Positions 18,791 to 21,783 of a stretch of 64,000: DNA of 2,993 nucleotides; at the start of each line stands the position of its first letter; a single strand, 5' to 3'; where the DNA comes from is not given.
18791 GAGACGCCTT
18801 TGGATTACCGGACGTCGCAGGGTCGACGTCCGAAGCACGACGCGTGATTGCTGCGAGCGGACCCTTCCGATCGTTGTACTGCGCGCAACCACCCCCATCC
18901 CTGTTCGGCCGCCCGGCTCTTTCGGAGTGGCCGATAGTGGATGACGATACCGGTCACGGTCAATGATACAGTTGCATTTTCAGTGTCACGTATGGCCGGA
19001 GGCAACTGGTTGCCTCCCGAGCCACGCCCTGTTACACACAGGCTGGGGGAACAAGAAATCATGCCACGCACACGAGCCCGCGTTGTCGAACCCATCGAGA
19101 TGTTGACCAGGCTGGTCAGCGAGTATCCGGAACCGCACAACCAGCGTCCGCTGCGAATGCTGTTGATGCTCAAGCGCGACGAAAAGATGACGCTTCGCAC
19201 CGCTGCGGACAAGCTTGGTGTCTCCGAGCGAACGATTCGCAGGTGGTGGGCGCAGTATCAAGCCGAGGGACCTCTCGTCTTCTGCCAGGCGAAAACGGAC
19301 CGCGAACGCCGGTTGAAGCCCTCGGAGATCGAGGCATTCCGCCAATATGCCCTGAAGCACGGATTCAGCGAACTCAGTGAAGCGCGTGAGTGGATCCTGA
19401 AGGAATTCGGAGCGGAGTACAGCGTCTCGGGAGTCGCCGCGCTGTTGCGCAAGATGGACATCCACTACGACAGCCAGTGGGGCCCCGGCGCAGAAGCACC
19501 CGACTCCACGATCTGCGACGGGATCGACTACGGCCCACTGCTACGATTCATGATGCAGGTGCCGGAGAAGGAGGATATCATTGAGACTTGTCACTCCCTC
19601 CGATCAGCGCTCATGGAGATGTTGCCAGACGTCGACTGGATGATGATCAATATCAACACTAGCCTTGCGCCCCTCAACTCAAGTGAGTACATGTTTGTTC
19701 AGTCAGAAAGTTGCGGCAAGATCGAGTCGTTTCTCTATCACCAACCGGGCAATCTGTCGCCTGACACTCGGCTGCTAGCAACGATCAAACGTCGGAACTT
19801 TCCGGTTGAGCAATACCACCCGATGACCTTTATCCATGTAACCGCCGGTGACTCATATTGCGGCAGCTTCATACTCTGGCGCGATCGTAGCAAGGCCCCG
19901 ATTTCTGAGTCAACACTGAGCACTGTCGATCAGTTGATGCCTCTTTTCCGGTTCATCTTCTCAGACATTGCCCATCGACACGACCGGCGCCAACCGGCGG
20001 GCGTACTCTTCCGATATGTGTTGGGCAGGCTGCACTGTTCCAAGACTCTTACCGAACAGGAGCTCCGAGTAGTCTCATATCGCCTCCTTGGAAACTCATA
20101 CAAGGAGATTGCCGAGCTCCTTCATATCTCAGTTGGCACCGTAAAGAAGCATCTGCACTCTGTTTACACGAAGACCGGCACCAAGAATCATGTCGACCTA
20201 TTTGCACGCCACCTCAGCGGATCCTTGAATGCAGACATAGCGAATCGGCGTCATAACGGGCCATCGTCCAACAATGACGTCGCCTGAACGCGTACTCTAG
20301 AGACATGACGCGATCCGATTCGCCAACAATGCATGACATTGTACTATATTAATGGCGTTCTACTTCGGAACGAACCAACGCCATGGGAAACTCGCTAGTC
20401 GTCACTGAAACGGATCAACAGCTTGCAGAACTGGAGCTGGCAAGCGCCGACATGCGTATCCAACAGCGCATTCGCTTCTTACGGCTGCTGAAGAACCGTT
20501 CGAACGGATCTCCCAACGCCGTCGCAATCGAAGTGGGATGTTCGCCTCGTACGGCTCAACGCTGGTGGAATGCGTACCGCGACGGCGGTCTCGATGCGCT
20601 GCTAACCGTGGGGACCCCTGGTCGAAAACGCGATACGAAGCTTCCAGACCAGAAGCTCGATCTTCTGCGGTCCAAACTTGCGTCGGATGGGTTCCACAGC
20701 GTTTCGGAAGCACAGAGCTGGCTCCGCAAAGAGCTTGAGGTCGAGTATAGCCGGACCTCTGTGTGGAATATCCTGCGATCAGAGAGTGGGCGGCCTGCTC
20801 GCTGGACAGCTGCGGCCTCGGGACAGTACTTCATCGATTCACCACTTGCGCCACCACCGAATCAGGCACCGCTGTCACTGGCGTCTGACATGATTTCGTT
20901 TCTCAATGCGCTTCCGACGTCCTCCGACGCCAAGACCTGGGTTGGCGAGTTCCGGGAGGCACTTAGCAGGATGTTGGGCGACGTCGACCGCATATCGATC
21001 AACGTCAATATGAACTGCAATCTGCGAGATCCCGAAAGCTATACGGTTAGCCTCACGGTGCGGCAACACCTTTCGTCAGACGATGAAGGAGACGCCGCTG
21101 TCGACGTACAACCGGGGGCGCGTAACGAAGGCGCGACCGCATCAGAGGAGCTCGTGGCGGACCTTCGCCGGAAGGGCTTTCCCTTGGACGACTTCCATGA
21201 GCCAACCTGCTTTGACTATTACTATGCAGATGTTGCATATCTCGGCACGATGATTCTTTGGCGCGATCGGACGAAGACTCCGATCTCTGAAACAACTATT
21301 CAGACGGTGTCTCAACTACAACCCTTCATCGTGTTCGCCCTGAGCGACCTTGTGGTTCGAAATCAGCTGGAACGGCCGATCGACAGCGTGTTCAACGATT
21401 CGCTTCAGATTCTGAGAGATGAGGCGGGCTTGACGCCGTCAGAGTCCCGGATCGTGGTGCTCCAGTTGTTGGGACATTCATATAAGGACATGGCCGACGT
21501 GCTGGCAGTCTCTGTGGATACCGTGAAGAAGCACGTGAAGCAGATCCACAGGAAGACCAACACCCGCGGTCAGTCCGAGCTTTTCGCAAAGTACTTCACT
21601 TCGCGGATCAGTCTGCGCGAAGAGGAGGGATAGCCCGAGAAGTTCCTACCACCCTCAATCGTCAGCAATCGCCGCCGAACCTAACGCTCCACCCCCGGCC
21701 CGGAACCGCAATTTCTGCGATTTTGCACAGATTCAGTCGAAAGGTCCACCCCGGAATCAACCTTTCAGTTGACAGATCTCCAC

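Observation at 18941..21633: Two paralogous regulators fusing an IS630-transposase-like DNA-binding module to a LuxR-type HTH, with no transposase catalytic domain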

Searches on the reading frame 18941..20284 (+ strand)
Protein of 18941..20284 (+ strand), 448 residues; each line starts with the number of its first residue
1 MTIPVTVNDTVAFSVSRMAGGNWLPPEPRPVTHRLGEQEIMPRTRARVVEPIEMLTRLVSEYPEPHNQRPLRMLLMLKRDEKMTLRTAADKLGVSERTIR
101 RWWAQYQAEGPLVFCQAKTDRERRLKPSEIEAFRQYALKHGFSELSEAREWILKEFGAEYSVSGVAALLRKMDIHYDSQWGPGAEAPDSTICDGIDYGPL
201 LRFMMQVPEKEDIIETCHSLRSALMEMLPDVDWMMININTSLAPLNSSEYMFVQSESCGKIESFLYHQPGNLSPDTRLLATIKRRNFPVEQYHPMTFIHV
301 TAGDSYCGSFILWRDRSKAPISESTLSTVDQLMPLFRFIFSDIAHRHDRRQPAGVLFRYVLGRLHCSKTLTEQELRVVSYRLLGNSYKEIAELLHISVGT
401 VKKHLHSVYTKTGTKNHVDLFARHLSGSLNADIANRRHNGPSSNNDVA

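Call 3: search_protein_families(library=pfam, proteins=[window:18941-20284:+], max_evalue=1)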
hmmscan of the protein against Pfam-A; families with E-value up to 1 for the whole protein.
window:18941-20284:+ (448 aa): 36 families (the best 25 are shown)
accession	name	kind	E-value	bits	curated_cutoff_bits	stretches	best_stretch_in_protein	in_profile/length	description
PF08281.18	Sigma70_r4_2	-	3.4e-14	52.7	25.7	2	368-406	9-48/54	Sigma-70, region 4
PF13384.12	HTH_23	-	8.2e-14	51.4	24.6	2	71-111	6-46/50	Homeodomain-like domain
PF13518.12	HTH_28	-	7.4e-13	48.8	25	2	72-124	4-50/52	Helix-turn-helix domain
PF00196.25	GerE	-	1.4e-11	44.3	23.5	1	369-420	2-53/57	Bacterial regulatory proteins, luxR family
PF04545.22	Sigma70_r4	-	3.3e-11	43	24.1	2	369-406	4-42/50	Sigma-70, region 4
PF13551.12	HTH_29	-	7.4e-09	36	28.1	1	72-112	1-42/64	Winged helix-turn helix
PF13542.12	HTH_Tnp_ISL3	-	3.7e-07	29.9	27.4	2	82-102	26-46/51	Helix-turn-helix domain of transposase family ISL3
PF12728.13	HTH_17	-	8.3e-07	29.6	27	1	83-133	2-46/51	Helix-turn-helix domain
PF08279.18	HTH_11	-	9e-07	29.1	25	1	71-101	3-34/55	HTH domain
PF13412.12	HTH_24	-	1.6e-06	28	21.9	2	385-405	18-38/48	Winged helix-turn-helix DNA-binding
PF08220.18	HTH_DeoR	-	1.3e-05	25.3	21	1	72-101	4-33/57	DeoR-like helix-turn-helix domain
PF07638.17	Sigma70_ECF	-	1.5e-05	25.4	21.1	1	371-413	137-180/185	ECF sigma factor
PF07453.19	NUMOD1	-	3.3e-05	24.4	22.8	1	385-405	17-37/37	NUMOD1 domain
PF12840.13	HTH_20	-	4.4e-05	23.8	27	2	71-101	7-37/51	Helix-turn-helix domain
PF13592.12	HTH_33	-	5.9e-05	23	25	1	144-176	6-38/60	Winged helix-turn helix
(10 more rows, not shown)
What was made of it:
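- On LuxR/GerE family HTH (PF00196): B scores 22.8 bits, just below, but passes the sister model Sigma70_r4_2 (29.0 against 25.7) (call 3).
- On Autoinducer-binding LuxR receptors (PF03472 plus PF00196): For A, the 25 best of 36 are listed, down to E 0.004, so any unlisted hit is weaker than that (call 3).
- Checked: Pfam finds transposase-type HTH families in the N-terminus (HTH_23, HTH_28, HTH_29, HTH_32, HTH_33) and GerE/Sigma70_r4_2 in the C-terminus of both proteins (call 3).
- B's GerE score (22.8 bits) is just below Pfam's threshold of 23.5, although Sigma70_r4_2 passes (call 3).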

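Call 4: search_protein_families(library=ncbifam, proteins=[window:18941-20284:+], max_evalue=1)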
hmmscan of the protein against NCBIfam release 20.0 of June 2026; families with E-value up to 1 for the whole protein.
window:18941-20284:+ (448 aa): 58 families (the best 25 are shown)
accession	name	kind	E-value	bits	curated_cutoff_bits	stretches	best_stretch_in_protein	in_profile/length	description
NF033545.0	transpos_IS630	equivalog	1e-14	54.7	100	1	72-176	2-112/299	IS630 family transposase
TIGR02937.1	sigma70-ECF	superfamily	1.4e-09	37.8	42.9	2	368-410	116-159/165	sigma-70 family RNA polymerase sigma factor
TIGR03020.2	EpsA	equivalog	1e-08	35.2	170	1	316-420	143-241/247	XrtB/PEP-CTERM-associated transcriptional regulator EpsA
NF052366.1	photon_PedR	equivalog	2.9e-08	33.8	120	1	369-422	2-55/74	photosynthetic electron transport-dependent transcriptional regulator PedR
NF033577.2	transpos_IS481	equivalog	3.9e-08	33.2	224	1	75-175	6-108/284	IS481 family transposase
TIGR02985.1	Sig70_bacteroi1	subfamily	1e-07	32.3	126.4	1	369-407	114-153/162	RNA polymerase sigma-70 factor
NF033546.1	transpos_IS21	equivalog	8.4e-07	28.8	160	1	76-137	2-57/294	IS21 family transposase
NF033594.2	transpos_ISNCY_2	equivalog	4e-06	26.2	250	1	80-123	8-51/368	ISNCY family transposase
NF007505.1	PRK10100.1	equivalog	1.1e-05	25.2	250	1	367-417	142-192/204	biofilm master transcriptional regulator CsgD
TIGR01764.1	excise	domain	1.2e-05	25.6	28.8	2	83-102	2-21/49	excisionase family DNA-binding protein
TIGR02999.1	Sig-70_X6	subfamily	2.5e-05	24.2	126.15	2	371-407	136-173/183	ECF-type sigma factor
TIGR03879.1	near_KaiC_dom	domain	2.7e-05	24.5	65.1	2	383-429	34-80/91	probable regulatory domain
NF047785.1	respo_reg_MadR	equivalog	9.2e-05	21.9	300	1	352-415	131-194/209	MadR family response regulator transcription factor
NF050132.1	TransRegAbsR2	equivalog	0.00013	20.8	850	1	370-418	531-579/582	LuxR family transcriptional regulator AbsR2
NF009195.0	PRK12543.1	subfamily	0.00015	21.3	197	1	369-415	130-177/192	RNA polymerase sigma factor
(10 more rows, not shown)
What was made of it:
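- Pfam and NCBIfam hits define the three modules (calls 3, 4). The N-terminus matches the IS630 model (call 4).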

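Call 68: find_encoding_contigs(protein=window:19061-20284:+, flank=10000, max_places=3)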
Protein window:19061-20284:+ (408 aa): no gene with exactly this product is on record in the collection.

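Call 75: search_protein_families(library=padloc, proteins=[window:19061-20284:+], max_evalue=0.01)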
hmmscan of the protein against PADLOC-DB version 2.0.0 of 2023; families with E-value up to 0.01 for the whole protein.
window:19061-20284:+ (408 aa): 5 families
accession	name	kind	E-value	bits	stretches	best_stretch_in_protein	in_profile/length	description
PDLC04133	mad1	-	4.1e-07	28.2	1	41-65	4-28/60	mads_1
PDLC01457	WYL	-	1.6e-06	25.9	1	28-70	4-46/229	"CAS-I,CAS-II,CAS-III,CAS-IV,CAS-V,CAS-VI; associated_signaling"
PDLC01851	CARF3--CARF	-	9.1e-06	23.3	1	327-372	207-252/279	-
PDLC01848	CARF3--CARF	-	0.0016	16.2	0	328-368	133-173/197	-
PDLC01434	CasR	-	0.0057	14.5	0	27-65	127-164/191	"CAS-I,CAS-II,CAS-III,CAS-IV,CAS-V,CAS-VI; associated_signaling"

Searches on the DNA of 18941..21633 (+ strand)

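Call 58: search_dna_similar(query=window:18941-21633:+, collection=plasmids, mode=distant, max_rows=5)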
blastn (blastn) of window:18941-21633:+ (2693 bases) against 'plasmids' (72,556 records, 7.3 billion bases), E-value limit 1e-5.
No match.

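Call 83: search_rna_families(sources=[L001, L005, L018], threshold=evalue, max_evalue=0.1)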
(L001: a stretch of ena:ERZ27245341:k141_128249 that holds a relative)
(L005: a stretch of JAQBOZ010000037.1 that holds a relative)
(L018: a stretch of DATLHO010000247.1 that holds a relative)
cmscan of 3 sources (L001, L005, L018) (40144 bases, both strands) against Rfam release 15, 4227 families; matches with E-value up to 0.1: 0.
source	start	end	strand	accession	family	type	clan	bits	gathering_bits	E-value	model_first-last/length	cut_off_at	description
